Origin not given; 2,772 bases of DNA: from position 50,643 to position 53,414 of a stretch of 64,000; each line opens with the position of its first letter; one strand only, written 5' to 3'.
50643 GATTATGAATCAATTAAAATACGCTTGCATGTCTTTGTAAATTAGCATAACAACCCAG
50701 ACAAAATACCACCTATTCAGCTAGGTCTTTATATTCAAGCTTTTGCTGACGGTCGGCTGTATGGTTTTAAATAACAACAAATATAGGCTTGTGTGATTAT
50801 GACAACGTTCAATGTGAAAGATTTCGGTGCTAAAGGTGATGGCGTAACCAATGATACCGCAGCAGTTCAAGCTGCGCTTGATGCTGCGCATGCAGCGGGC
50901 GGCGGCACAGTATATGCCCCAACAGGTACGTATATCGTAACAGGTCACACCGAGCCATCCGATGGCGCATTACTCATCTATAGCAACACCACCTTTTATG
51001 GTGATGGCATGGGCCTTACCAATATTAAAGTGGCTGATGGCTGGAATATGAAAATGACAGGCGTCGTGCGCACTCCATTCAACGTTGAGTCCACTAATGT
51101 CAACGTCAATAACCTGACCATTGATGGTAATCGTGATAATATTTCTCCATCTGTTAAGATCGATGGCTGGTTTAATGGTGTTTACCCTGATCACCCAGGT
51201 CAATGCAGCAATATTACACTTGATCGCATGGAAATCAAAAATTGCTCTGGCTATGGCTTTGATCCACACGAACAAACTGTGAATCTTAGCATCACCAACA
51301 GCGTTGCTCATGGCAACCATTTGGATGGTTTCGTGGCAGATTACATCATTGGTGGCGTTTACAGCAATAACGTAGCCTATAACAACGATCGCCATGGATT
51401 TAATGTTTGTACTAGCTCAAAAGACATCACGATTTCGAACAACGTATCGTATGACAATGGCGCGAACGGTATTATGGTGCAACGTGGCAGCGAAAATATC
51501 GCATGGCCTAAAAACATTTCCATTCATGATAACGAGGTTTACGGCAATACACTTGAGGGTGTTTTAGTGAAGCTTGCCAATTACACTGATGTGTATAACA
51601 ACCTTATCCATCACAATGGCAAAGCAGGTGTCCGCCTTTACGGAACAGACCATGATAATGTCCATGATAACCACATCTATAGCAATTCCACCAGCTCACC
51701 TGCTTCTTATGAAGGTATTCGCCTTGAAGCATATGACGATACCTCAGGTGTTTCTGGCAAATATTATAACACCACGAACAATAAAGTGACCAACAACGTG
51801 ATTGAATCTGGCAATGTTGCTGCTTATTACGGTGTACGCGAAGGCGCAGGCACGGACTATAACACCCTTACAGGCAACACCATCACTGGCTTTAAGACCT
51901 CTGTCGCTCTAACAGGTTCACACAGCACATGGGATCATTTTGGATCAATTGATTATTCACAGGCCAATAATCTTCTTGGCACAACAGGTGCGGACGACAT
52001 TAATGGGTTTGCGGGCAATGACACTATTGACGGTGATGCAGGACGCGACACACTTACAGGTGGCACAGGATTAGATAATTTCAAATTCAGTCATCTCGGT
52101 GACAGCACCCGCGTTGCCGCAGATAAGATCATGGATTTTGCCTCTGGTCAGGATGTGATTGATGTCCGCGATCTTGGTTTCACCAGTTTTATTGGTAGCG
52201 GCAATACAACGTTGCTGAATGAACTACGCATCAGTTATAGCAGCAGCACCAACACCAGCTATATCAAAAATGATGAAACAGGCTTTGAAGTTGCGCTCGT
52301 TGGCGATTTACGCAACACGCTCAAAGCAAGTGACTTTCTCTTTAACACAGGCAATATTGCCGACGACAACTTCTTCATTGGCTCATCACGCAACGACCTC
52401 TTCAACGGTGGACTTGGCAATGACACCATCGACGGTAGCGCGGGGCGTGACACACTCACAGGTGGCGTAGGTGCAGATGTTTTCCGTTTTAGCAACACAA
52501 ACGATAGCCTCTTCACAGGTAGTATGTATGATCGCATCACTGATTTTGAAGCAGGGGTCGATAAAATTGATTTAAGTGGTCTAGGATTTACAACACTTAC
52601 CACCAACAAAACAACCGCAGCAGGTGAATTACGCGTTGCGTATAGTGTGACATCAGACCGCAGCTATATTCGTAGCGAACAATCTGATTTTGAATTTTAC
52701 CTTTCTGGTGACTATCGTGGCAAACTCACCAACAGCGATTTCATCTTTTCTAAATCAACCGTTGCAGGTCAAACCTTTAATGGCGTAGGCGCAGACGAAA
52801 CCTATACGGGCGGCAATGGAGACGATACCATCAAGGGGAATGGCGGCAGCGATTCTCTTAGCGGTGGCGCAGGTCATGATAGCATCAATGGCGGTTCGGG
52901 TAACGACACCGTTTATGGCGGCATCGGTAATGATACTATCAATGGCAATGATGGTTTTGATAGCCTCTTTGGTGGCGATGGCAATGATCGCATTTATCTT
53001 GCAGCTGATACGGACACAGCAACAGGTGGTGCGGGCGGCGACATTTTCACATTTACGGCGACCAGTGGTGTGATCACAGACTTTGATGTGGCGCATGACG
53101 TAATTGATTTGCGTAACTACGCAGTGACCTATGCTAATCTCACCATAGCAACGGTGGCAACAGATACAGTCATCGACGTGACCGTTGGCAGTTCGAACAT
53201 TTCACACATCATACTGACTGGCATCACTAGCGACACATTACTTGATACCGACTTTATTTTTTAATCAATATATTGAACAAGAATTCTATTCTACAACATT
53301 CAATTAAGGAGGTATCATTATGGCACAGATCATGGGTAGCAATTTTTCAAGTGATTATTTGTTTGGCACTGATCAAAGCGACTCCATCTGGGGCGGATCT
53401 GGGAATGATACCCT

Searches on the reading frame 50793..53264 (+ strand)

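Call 20: search_protein_families(library=pfam, proteins=[window:50793-53264:+], max_evalue=0.001)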
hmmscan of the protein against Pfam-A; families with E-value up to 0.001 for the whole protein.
window:50793-53264:+ (823 aa): 5 families
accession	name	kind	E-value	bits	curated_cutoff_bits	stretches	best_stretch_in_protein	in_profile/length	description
PF00353.25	HemolysinCabind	-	1.7e-32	111.4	23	6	682-716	2-36/36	RTX calcium-binding nonapeptide repeat (4 copies)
PF12708.12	Pect-lyase_RHGA_epim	-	1.6e-23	84.1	27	1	6-249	2-210/213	Rhamnogalacturonase A/epimerase, pectate lyase-like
PF08548.17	Peptidase_M10_C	-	3.3e-14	53.6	20.7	2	543-626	90-165/193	Peptidase M10 serralysin C terminal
PF13229.12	Beta_helix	-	1.5e-13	51.1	25.9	2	103-258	11-143/158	Right handed beta helix region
PF05048.19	NosD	-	1.7e-10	41.1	23.6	1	192-300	53-150/212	Periplasmic copper-binding protein (NosD)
